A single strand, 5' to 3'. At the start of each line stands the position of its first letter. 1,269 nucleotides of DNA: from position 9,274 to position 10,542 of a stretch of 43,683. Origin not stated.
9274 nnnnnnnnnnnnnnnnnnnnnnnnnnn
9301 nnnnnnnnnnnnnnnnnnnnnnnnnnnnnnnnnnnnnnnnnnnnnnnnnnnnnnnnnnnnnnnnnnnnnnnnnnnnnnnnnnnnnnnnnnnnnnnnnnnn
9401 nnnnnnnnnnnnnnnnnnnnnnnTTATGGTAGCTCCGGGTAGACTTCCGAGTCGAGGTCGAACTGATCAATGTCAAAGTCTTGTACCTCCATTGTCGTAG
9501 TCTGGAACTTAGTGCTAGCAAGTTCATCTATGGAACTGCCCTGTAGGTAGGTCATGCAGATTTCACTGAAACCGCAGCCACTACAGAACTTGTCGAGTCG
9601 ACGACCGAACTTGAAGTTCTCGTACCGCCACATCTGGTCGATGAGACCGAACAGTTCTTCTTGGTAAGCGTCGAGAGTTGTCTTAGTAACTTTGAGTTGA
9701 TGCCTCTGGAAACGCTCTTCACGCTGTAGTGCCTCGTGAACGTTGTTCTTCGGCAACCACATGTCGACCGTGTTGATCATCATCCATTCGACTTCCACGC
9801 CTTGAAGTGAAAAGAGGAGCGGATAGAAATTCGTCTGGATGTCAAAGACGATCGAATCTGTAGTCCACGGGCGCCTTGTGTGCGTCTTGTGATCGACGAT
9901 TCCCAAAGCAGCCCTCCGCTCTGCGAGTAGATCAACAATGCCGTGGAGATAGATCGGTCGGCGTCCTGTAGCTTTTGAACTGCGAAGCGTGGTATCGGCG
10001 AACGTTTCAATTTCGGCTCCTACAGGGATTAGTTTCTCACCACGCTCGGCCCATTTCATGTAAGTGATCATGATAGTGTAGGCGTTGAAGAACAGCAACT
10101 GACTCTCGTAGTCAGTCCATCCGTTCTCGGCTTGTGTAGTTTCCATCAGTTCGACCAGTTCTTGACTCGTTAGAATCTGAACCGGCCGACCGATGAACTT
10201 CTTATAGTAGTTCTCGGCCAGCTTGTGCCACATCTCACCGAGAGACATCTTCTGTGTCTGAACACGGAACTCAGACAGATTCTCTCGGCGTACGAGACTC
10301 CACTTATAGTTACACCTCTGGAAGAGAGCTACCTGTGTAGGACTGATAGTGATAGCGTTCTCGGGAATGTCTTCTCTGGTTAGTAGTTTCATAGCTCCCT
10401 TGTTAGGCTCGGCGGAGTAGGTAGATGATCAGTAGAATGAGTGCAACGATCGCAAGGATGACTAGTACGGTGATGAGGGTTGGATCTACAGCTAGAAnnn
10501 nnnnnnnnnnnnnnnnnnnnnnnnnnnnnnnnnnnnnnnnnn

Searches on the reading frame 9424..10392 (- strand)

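Call 19: search_protein_families(library=phrogs, proteins=[window:9424-10392:-], max_evalue=0.001)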
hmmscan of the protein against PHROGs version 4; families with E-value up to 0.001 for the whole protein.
window:9424-10392:- (322 aa): 2 families
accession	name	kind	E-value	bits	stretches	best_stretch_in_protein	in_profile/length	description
phrog_1218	-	DNA, RNA and nucleotide metabolism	3.1e-18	67.2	2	16-190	10-181/364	exonuclease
phrog_69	-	DNA, RNA and nucleotide metabolism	2.6e-08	34.3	1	3-282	77-326/501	exonuclease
